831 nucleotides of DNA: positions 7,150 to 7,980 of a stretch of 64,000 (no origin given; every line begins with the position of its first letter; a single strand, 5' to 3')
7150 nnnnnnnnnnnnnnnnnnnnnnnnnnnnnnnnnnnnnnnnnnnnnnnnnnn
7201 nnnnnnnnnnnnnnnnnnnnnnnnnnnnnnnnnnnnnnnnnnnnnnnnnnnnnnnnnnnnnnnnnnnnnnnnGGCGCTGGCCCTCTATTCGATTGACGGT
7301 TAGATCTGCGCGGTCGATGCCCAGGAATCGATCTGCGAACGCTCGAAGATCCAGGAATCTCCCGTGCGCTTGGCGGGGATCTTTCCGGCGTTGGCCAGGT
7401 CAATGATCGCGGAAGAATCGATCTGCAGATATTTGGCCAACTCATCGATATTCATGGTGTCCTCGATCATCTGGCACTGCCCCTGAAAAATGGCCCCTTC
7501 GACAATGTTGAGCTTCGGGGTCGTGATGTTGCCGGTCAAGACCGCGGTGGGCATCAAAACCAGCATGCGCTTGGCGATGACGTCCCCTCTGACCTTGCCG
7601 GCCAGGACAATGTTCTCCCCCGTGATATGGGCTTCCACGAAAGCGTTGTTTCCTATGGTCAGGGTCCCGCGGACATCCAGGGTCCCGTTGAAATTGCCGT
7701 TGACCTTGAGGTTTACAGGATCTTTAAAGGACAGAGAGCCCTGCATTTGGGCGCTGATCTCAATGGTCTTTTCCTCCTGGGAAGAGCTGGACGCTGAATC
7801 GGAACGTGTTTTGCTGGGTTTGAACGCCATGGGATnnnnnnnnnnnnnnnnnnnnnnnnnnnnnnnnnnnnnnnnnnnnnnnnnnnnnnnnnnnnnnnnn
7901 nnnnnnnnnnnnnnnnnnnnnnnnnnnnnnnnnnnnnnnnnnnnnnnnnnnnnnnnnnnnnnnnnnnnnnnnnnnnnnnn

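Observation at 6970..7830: Bactofilin fused to an excisionase-type HTH, followed by a membrane-anchored small HTH protein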

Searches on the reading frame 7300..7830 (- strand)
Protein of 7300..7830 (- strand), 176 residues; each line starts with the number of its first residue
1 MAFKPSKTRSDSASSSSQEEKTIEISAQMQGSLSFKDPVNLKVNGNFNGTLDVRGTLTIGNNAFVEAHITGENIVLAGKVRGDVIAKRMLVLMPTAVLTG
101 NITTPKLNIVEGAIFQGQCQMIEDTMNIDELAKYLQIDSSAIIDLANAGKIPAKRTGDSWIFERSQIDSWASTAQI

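Call 3: search_protein_families(library=pfam, proteins=[window:7300-7830:-], max_evalue=0.1)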
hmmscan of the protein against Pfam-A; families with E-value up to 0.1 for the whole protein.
window:7300-7830:- (176 aa): 4 families
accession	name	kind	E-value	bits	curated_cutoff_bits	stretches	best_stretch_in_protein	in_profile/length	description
PF04519.19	Bactofilin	-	1.4e-22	80.2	27.9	1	23-120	3-98/98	Polymer-forming cytoskeletal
PF12728.13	HTH_17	-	5e-09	36.7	27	1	126-171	2-47/51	Helix-turn-helix domain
PF13591.12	MerR_2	-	0.024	14.9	29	1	127-169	2-44/84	MerR HTH family regulatory protein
PF10743.14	Phage_Cox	-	0.084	13.2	27.5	0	119-155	5-41/87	Regulatory phage protein cox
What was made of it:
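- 7300..7830 (-): ORF A: bactofilin-wHTH fusion protein, 176 aa (stop codon TAA at 7300-7302). Both Pfam domains score above their cut-offs (call 3).
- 7468..7773 (-): Bactofilin beta-helix core of A (residues 20-121). PF04519 scores 80.2 bits (call 3).
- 7315..7458 (-): C-terminal winged helix of A (residues 125-172), Xis/BldC/RacA (MerR-like) fold; acidic. HTH_17 scores 36.7 bits (call 3).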

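Call 4: search_protein_families(library=ncbifam, proteins=[window:7300-7830:-], max_evalue=0.1)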
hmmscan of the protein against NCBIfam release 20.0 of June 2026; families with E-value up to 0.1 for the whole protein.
window:7300-7830:- (176 aa): 3 families
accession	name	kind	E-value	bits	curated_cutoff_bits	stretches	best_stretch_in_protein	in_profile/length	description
NF047737.1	antiphage_MADS1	equivalog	2.5e-10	40.4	80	1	125-170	3-48/49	methylation-associated defense system helix-turn-helix domain-containing protein MAD1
TIGR01764.1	excise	domain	3.2e-07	30.6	28.8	1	125-171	1-47/49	excisionase family DNA-binding protein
NF012196.1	Ig_like_ice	domain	0.044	13.6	50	0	17-46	44-73/108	Ig-like domain-containing protein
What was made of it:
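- On MamR (NF040990) and MADS MAD1 (NF047737): A against MAD1 scores 40.4 with a cut-off of 80 (call 4).
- Checked: TIGR01764 'excise' scores 30.6 against a cut-off of 28.8 (call 4).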

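Call 6: find_homologous_proteins(query=window:7300-7830:-)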
Query window:7300-7830:- (176 aa): 911 proteins with E <= 0.001 among 987 candidates; the best 120 are listed.
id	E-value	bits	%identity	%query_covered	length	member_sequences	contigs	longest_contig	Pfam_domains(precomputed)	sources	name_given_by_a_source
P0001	5.5e-107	372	99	100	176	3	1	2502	PF12728.14,PF04519.20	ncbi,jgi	-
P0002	3.7e-100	350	91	100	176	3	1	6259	PF12728.14,PF04519.20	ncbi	-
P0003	1.4e-85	303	80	98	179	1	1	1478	PF12728.14,PF04519.20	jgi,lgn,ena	-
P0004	2.2e-84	299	77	100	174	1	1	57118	PF12728.14,PF04519.20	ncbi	-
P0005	6.4e-84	297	77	98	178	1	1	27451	PF12728.14,PF04519.20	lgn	-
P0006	7.1e-84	297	79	97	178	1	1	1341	PF12728.14,PF04519.20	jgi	-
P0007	9.2e-84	297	78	98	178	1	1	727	PF12728.14,PF04519.20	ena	-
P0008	8.5e-83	294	76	99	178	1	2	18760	PF12728.14,PF04519.20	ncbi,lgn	-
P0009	3.2e-82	292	80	92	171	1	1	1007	PF12728.14,PF04519.20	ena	-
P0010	7.9e-82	291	75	98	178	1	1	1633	PF12728.14,PF04519.20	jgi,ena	-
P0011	8.1e-82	291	76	98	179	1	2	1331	PF12728.14,PF04519.20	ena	-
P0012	1.2e-81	290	75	97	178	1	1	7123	PF12728.14,PF04519.20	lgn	-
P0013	2.1e-81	289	76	97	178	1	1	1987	PF12728.14,PF04519.20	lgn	-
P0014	5.1e-81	288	74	98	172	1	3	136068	PF12728.14,PF04519.20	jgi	-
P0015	1.6e-80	286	79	90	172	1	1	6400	PF12728.14,PF04519.20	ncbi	-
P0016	2.0e-80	286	74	97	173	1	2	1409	PF12728.14,PF04519.20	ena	-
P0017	2.9e-80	286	73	100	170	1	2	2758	PF12728.14,PF04519.20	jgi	jgi:excisionase family DNA binding protein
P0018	7.2e-80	284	72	100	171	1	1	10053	PF12728.14,PF04519.20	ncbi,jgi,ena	ncbi:MAG: polymer-forming cytoskeletal protein [Candidatus Omnitrophota bacterium]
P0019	8.1e-80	284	74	100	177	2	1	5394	PF12728.14,PF04519.20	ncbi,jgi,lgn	-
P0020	8.4e-80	284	75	92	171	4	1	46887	PF12728.14,PF04519.20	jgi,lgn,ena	-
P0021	1.1e-79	284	75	97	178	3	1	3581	PF12728.14,PF04519.20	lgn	-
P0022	2.6e-79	283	72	97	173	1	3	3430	PF12728.14,PF04519.20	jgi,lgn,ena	-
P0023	2.8e-79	282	70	100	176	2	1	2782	PF12728.14,PF04519.20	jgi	jgi:excisionase family DNA binding protein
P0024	3.2e-79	282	73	100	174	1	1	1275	PF12728.14,PF04519.20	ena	-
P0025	4.0e-79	282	72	100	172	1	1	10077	PF12728.14,PF04519.20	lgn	-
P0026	8.3e-79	281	78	89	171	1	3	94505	PF12728.14,PF04519.20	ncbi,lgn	-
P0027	9.3e-79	281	77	90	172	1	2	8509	PF12728.14,PF04519.20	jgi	-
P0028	1.1e-78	280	72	95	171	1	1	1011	PF12728.14,PF04519.20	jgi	-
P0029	1.6e-78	280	75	90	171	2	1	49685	PF12728.14,PF04519.20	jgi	jgi:excisionase family DNA binding protein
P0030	2.1e-78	280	75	92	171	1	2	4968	PF12728.14,PF04519.20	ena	-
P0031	2.4e-78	279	72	100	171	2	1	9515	PF12728.14,PF04519.20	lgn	-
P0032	3.0e-78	279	76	90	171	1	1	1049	PF12728.14,PF04519.20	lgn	-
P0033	3.5e-78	279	72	100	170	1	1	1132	PF12728.14,PF04519.20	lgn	-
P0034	3.6e-78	279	71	100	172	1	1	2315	PF12728.14,PF04519.20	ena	-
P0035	5.3e-78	278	76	91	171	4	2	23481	PF12728.14,PF04519.20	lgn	-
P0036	5.4e-78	278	78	91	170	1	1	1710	PF12728.14,PF04519.20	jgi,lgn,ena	-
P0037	7.5e-78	278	70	100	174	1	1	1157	PF12728.14,PF04519.20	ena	-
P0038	1.1e-77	277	75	90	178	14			PF12728.14,PF04519.20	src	-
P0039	1.3e-77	277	72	97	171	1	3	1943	PF12728.14,PF04519.20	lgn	-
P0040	1.5e-77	277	73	95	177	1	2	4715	PF12728.14,PF04519.20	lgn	-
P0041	1.5e-77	277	76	89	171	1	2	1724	PF12728.14,PF04519.20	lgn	-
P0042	1.7e-77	277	71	99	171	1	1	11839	PF12728.14,PF04519.20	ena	-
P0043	2.6e-77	276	75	91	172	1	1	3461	PF12728.14,PF04519.20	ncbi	-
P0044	2.9e-77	276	72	99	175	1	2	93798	PF12728.14,PF04519.20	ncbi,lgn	ncbi:MAG: polymer-forming cytoskeletal protein [Candidatus Omnitrophota bacterium]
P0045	3.0e-77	276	73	95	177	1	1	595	PF12728.14,PF04519.20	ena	-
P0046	3.4e-77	276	73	95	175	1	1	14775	PF12728.14,PF04519.20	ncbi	ncbi:MAG: polymer-forming cytoskeletal protein [Candidatus Omnitrophota bacterium]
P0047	3.7e-77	276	74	97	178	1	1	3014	PF12728.14,PF04519.20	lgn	-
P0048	4.0e-77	275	75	89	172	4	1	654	PF12728.14,PF04519.20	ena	-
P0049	4.3e-77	275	73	92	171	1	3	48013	PF12728.14,PF04519.20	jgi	-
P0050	6.1e-77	275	76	90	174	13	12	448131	PF12728.14,PF04519.20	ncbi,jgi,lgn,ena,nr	ncbi:MAG TPA: polymer-forming cytoskeletal protein [Candidatus Omnitrophota bacterium]|nr:polymer-fo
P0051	6.2e-77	275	70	97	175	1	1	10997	PF12728.14,PF04519.20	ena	-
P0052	6.2e-77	275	70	100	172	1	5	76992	PF12728.14,PF04519.20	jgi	-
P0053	6.7e-77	275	73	92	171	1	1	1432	PF12728.14,PF04519.20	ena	-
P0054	6.9e-77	275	71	97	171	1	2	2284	PF12728.14,PF04519.20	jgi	jgi:excisionase family DNA binding protein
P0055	1.1e-76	274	73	91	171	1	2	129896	PF12728.14,PF04519.20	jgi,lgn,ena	-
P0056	1.1e-76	274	71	97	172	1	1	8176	PF12728.14,PF04519.20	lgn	-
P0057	1.4e-76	274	76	89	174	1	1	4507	PF12728.14,PF04519.20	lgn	-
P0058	2.6e-76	273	73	93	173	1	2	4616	PF12728.14,PF04519.20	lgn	-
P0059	3.3e-76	272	73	91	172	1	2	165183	PF12728.14,PF04519.20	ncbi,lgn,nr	ncbi:MAG: polymer-forming cytoskeletal protein [Candidatus Omnitrophota bacterium]|nr:polymer-formin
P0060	3.9e-76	272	70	97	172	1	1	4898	PF12728.14,PF04519.20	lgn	-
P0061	4.0e-76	272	69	100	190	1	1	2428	PF12728.14,PF04519.20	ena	-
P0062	4.7e-76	272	72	94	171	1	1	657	PF12728.14,PF04519.20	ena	-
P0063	4.9e-76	272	74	89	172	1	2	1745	PF12728.14,PF04519.20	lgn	-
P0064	5.7e-76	272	73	89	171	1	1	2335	PF12728.14,PF04519.20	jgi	jgi:excisionase family DNA binding protein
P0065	6.0e-76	272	72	94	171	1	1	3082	PF12728.14,PF04519.20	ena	-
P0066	6.3e-76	272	74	89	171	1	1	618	PF12728.14,PF04519.20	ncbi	-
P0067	6.4e-76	271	72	93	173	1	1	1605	PF12728.14,PF04519.20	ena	-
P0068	6.6e-76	271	68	100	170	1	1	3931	PF12728.14,PF04519.20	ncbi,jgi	jgi:excisionase family DNA binding protein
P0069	6.7e-76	271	73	90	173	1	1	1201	PF12728.14,PF04519.20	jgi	-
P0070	7.6e-76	271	75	90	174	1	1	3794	PF12728.14,PF04519.20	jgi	jgi:excisionase family DNA binding protein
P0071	7.9e-76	271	71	93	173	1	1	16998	PF12728.14,PF04519.20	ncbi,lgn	-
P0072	7.9e-76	271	71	92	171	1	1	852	PF12728.14,PF04519.20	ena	-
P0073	8.3e-76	271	69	100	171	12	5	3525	PF12728.14,PF04519.20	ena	-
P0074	1.0e-75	271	72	96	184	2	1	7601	PF12728.14,PF04519.20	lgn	-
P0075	1.2e-75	271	68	100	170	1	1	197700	PF12728.14,PF04519.20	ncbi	-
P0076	1.3e-75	271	70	94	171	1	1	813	PF12728.14,PF04519.20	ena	-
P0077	2.0e-75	270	70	94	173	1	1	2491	PF12728.14,PF04519.20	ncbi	-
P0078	2.3e-75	270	68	100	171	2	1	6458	PF12728.14,PF04519.20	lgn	-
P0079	2.9e-75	269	70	94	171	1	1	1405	PF12728.14,PF04519.20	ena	-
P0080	3.5e-75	269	69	100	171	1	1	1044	PF12728.14,PF04519.20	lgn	-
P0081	4.0e-75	269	69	94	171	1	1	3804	PF12728.14,PF04519.20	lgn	-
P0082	4.4e-75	269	75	89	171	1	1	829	PF12728.14,PF04519.20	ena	-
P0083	5.2e-75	269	69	95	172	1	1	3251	PF12728.14,PF04519.20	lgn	-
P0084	5.4e-75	268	75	90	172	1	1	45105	PF12728.14,PF04519.20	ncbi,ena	-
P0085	5.8e-75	268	75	89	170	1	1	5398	PF12728.14,PF04519.20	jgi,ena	-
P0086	6.6e-75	268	76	91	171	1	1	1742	PF12728.14,PF04519.20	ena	-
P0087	7.6e-75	268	69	100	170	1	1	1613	PF12728.14,PF04519.20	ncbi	-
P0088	7.9e-75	268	73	90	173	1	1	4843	PF12728.14,PF04519.20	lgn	-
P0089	8.2e-75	268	75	89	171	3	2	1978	PF12728.14,PF04519.20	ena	-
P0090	9.2e-75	268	73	90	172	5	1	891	PF12728.14,PF04519.20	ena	-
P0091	9.8e-75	268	70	100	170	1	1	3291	PF12728.14,PF04519.20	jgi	-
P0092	1.1e-74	267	68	95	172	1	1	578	PF12728.14,PF04519.20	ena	-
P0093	1.1e-74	267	72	89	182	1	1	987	PF12728.14,PF04519.20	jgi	jgi:excisionase family DNA binding protein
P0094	1.3e-74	267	73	91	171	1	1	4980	PF12728.14,PF04519.20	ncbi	-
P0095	1.6e-74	267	70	95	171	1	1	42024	PF12728.14,PF04519.20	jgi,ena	-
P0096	2.1e-74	267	70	94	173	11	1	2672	PF12728.14,PF04519.20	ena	-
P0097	2.2e-74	266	67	100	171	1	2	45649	PF12728.14,PF04519.20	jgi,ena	-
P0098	2.4e-74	266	74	90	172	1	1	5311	PF12728.14,PF04519.20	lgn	-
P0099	2.5e-74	266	75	89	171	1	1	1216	PF12728.14,PF04519.20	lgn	-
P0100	2.8e-74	266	70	100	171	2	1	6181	PF12728.14,PF04519.20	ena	-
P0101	3.3e-74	266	73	90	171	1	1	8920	PF12728.14,PF04519.20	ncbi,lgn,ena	-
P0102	3.4e-74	266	71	89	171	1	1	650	PF12728.14,PF04519.20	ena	-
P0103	3.4e-74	266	69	97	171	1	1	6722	PF12728.14,PF04519.20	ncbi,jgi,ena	-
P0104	3.5e-74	266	66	97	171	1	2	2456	PF12728.14,PF04519.20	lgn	-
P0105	4.2e-74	266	70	98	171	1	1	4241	PF12728.14,PF04519.20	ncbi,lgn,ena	-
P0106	4.8e-74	265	70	95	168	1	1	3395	PF12728.14,PF04519.20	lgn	-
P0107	4.8e-74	265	69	97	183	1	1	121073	PF12728.14,PF04519.20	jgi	-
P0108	5.1e-74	265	68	100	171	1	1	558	PF12728.14,PF04519.20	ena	-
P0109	5.1e-74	265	73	89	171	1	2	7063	PF12728.14,PF04519.20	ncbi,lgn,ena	-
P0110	5.4e-74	265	73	92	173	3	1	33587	PF12728.14,PF04519.20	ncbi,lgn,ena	-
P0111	7.0e-74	265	71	89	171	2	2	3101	PF12728.14,PF04519.20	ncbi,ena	-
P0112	8.4e-74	265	71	92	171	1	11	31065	PF12728.14,PF04519.20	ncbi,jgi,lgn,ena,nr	ncbi:MAG: hypothetical protein A2787_03095 [Omnitrophica WOR_2 bacterium RIFCSPHIGHO2_01_FULL_48_9]|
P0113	8.7e-74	265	71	95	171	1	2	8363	PF12728.14,PF04519.20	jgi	jgi:excisionase family DNA binding protein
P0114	9.1e-74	265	72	93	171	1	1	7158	PF12728.14,PF04519.20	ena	-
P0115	9.7e-74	264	70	94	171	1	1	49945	PF12728.14,PF04519.20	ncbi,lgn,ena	-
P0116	1.7e-73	264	67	100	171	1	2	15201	PF12728.14,PF04519.20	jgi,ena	-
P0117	1.9e-73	263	71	89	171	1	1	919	PF12728.14,PF04519.20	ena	-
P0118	2.0e-73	263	68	94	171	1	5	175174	PF12728.14,PF04519.20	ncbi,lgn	-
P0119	3.4e-73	263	70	95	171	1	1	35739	PF12728.14,PF04519.20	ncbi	-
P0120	3.5e-73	263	68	95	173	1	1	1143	PF12728.14,PF04519.20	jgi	-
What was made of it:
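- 7300..7830 (-): There are 911 homologues, and the best 120 all have two domains (call 6).
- Checked: All 120 best homologues carry both domains in proteins of 170-190 aa (call 6).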

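Call 8: find_encoding_contigs(protein=P0050, flank=6000, max_places=3)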
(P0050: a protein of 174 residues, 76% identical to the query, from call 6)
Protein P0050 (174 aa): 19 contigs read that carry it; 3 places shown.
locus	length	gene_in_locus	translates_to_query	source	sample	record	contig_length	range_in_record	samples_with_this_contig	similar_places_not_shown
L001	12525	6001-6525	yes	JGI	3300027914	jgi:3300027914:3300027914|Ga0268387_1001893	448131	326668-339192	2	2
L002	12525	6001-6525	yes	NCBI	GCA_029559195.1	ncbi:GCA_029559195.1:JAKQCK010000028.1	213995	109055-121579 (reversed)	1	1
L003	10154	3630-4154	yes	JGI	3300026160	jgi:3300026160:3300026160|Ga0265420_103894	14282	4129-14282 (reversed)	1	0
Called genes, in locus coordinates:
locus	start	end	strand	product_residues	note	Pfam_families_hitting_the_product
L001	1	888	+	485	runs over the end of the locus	PF01425:Amidase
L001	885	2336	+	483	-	PF02934:GatB_N, PF02637:GatB_Yqey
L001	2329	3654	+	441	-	PF22694:CtpB_N-like (weak), PF00595:PDZ, PF13180:PDZ_2, PF17820:PDZ_6, PF03572:Peptidase_S41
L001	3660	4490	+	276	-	PF04748:Polysacc_deac_2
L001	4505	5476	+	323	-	PF00814:TsaD, PF22521:HypF_C_2 (weak)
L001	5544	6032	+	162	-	PF02308:MgtC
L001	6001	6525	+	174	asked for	PF04519:Bactofilin, PF12728:HTH_17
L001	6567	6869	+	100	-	PF12728:HTH_17 (faint)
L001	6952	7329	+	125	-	-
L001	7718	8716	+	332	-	PF00722:Glyco_hydro_16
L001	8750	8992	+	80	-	PF20095:DUF6485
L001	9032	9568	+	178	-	PF00565:SNase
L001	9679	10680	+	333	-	PF01171:ATP_bind_3, PF09179:TilS (weak)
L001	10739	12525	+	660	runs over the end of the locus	PF00004:AAA, PF07728:AAA_5 (weak), PF17862:AAA_lid_3, PF01434:Peptidase_M41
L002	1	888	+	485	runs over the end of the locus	PF01425:Amidase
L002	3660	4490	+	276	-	PF04748:Polysacc_deac_2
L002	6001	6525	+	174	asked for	PF04519:Bactofilin, PF12728:HTH_17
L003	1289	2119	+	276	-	PF04748:Polysacc_deac_2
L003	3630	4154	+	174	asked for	PF04519:Bactofilin, PF12728:HTH_17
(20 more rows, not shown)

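Call 9: find_encoding_contigs(protein=P0075, flank=6000, max_places=2)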
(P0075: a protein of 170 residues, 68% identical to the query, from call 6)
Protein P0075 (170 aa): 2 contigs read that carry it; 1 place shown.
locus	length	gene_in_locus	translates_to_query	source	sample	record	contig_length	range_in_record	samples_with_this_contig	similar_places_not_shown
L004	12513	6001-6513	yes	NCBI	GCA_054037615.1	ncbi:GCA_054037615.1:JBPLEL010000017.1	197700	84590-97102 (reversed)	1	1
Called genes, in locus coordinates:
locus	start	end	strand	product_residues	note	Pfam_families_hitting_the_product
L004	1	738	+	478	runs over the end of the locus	PF01425:Amidase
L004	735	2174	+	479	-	PF02934:GatB_N, PF02637:GatB_Yqey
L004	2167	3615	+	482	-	PF22694:CtpB_N-like (weak), PF00595:PDZ, PF13180:PDZ_2, PF17820:PDZ_6, PF03572:Peptidase_S41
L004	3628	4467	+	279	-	PF04748:Polysacc_deac_2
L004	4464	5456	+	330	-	PF00814:TsaD, PF22521:HypF_C_2 (weak)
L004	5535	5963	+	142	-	PF02308:MgtC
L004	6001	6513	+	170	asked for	PF04519:Bactofilin, PF12728:HTH_17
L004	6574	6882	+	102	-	PF12728:HTH_17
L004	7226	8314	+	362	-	PF00365:PFK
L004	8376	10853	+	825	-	PF00343:Phosphorylase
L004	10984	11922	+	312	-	PF00899:ThiF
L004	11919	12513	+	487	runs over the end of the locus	PF06980:DUF1302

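Call 16: search_protein_representatives(protein=window:7300-7830:-)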
Query: 176 residues. Proteins with E-value up to 0.001 (for the whole library): 10211; up to 1e-10: 524; up to 1e-30: 18. The best 150 are listed.
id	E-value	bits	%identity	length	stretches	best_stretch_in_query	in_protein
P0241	4.4e-49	182.6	54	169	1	18-174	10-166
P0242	1.8e-46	174.1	53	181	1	13-173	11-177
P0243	2.1e-40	154.4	45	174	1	15-173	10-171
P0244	2.2e-38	147.9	45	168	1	17-172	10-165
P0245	5.1e-38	146.7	41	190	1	10-173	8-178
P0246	1.4e-37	145.3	46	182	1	16-173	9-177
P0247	2.3e-37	144.6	49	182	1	18-171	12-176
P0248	1.3e-36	142.2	41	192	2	7-130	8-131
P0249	3.0e-36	140.9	43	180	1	11-172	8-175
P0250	7.5e-35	136.4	44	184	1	15-174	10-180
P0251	3.2e-34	134.3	60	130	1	16-122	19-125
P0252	1.5e-32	129.0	39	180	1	17-173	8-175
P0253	1.7e-32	128.7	43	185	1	18-174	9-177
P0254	3.0e-32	127.9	41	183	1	18-175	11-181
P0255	5.3e-32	127.1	67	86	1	93-175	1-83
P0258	1.8e-31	125.4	44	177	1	19-171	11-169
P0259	5.1e-30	120.7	40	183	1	20-171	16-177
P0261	6.6e-30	120.3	57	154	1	16-117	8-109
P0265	6.5e-27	110.6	49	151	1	17-133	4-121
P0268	5.8e-26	107.5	39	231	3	117-172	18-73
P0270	1.0e-24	103.5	35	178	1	17-173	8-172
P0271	1.2e-24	103.2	47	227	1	18-125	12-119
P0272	4.0e-24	101.6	45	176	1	9-118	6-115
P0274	6.0e-24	101.0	44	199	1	54-172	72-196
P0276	9.7e-24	100.3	39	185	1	17-171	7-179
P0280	4.6e-22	94.9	40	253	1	14-133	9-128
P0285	4.1e-21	91.8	30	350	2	28-127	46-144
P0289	3.2e-20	88.9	39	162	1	4-124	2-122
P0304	3.6e-17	79.0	31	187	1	18-173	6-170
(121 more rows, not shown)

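Call 20: find_related_loci(query=A2, collection=genome_contigs, flank=4000)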
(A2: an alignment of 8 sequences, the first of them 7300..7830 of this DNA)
Query A2 (176 aa) in genome_contigs; peptide patterns used: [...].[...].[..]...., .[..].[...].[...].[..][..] (x = any residue, [..] = any of these).
151 stretches matched a pattern; 53 encode a relative of the query (tblastn E <= 1e-3); 53 distinct loci.
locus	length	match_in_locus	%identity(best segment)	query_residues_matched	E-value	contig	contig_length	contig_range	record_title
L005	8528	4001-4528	93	1-176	1e-111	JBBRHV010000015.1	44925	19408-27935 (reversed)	MAG: Candidatus Omnitrophota bacterium isolate Co_metawrap_2736 Cmw_2736_k141_218133_length_44925_cov_9.9992, whole geno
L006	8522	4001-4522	77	1-176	2e-93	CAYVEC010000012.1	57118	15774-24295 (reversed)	MAG TPA_asm: uncultured Planctomycetales bacterium isolate SRP263991_co7_332 genome assembly, contig: NODE_496_length_57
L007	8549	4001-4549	69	1-176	2e-87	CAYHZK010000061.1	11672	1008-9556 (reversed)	MAG TPA_asm: uncultured Planctomycetales bacterium isolate ERP119705_co15_651 genome assembly, contig: NODE_6462_length_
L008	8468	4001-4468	78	20-175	2e-86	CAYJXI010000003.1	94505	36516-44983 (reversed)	MAG TPA_asm: uncultured Planctomycetales bacterium isolate ERP125453_co1_481 genome assembly, contig: NODE_117_length_94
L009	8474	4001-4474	76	19-176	9e-86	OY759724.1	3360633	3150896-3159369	MAG: Candidatus Omnitrophota bacterium isolate 1a5844f9-839a-4d7b-a7f9-2444bab12bdd genome assembly, chromosome: 1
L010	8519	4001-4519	72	1-174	4e-85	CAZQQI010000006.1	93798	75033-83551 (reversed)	MAG TPA_asm: uncultured Planctomycetales bacterium isolate SRP252850_co1_290 genome assembly, contig: NODE_193_length_93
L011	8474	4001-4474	76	19-176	8e-85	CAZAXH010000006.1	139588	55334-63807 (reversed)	MAG TPA_asm: uncultured Planctomycetales bacterium isolate binchicken_co117_398 genome assembly, contig: NODE_147_length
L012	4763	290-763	76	19-176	8e-85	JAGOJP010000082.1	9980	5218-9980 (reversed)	MAG: Candidatus Omnitrophota bacterium isolate Go_SlDig_bin_317 Go_SlDig_20850_length_9980_cov_4.520654, whole genome sh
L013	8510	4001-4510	73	2-172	8e-85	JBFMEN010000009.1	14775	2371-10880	MAG: Candidatus Omnitrophota bacterium isolate MAG246 MAG246_9, whole genome shotgun sequence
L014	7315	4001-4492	71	13-176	2e-83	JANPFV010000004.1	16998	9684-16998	MAG: Candidatus Omnitrophota bacterium isolate VAR_69_metabat_93 VAR_69_k141_3834347, whole genome shotgun sequence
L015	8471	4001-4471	75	19-175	3e-83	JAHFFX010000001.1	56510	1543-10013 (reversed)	MAG: Candidatus Omnitrophota bacterium isolate nzgw301 NODE_297_length_56511_cov_3.091931, whole genome shotgun sequence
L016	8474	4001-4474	74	19-176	1e-82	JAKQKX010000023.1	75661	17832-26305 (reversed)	MAG: Candidatus Omnitrophota bacterium isolate USDV_maxbin.135_sub k141_1122618, whole genome shotgun sequence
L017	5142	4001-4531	68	5-176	2e-82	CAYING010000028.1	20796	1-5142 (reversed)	MAG TPA_asm: uncultured Planctomycetales bacterium isolate ERP119705_co25_670 genome assembly, contig: NODE_1503_length_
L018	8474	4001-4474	75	19-176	3e-82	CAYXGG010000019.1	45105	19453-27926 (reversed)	MAG TPA_asm: uncultured Planctomycetales bacterium isolate SRP150892_co2_491 genome assembly, contig: NODE_908_length_45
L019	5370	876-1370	70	12-176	3e-82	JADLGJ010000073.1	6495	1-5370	MAG: Candidatus Omnitrophota bacterium isolate SJ432 c_000001117215, whole genome shotgun sequence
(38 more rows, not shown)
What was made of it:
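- Tried and rejected: It was repeated with 8 sequences (call 20).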
